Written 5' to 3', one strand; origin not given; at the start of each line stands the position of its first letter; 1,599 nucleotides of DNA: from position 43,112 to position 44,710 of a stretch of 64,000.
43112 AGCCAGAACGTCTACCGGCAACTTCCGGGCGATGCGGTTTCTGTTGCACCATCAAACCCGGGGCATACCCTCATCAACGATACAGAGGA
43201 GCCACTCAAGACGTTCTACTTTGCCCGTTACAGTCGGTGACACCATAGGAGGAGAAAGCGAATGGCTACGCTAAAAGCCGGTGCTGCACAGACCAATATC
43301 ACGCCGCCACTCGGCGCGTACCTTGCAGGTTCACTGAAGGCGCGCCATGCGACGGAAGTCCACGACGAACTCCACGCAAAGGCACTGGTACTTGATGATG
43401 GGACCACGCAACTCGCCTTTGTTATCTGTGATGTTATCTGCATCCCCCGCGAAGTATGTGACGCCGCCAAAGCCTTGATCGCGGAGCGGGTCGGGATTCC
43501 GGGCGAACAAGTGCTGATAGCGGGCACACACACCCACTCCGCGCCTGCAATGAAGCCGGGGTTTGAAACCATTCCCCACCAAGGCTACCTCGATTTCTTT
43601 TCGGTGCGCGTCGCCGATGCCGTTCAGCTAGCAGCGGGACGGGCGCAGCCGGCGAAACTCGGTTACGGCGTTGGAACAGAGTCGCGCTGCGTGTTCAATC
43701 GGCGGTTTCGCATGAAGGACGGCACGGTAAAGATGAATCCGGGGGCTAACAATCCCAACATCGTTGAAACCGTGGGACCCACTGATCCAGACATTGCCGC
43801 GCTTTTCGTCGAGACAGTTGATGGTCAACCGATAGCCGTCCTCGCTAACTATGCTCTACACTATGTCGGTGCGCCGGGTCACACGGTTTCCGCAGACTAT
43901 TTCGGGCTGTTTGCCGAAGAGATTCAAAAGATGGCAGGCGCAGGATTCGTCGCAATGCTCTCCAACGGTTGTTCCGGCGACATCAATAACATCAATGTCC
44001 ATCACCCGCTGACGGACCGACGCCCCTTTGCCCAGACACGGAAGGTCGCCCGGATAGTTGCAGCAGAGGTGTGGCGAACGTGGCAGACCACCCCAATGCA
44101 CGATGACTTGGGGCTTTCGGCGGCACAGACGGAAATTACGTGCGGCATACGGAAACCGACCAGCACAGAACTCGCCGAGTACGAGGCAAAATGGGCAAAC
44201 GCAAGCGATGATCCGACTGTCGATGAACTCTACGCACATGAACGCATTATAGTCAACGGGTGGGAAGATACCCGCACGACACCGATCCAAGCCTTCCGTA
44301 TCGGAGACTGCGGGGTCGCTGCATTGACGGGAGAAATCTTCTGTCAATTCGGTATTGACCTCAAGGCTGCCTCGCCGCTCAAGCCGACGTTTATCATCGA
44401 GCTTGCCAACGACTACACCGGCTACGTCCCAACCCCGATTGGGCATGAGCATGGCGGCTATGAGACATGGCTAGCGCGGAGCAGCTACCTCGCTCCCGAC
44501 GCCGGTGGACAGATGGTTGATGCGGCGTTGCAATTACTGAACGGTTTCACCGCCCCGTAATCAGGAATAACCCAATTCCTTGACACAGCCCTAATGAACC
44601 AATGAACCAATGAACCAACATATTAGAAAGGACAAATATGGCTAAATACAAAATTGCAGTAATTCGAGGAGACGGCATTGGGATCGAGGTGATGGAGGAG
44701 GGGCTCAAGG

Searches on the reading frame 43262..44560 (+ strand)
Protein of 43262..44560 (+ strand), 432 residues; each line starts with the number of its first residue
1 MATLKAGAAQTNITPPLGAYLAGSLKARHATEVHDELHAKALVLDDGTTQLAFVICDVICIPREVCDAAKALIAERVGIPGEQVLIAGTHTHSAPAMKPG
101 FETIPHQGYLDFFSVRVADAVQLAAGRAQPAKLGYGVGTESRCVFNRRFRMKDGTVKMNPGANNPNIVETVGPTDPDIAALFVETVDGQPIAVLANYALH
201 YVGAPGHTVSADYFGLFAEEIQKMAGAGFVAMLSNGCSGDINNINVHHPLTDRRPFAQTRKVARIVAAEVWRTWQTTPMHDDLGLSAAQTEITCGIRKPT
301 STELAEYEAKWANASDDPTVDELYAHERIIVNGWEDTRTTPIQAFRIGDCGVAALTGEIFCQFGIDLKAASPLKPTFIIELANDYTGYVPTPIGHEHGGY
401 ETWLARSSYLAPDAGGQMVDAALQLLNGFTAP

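Call 64: search_protein_families(library=pfam, proteins=[window:43262-44560:+], max_evalue=0.01)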
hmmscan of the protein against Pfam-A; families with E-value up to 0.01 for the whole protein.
window:43262-44560:+ (432 aa): 1 family
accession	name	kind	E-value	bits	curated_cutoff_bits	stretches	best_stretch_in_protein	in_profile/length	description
PF04734.18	Ceramidase_alk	-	2.2e-10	40.2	32.1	1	26-242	25-255/509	Neutral/alkaline non-lysosomal ceramidase, N-terminal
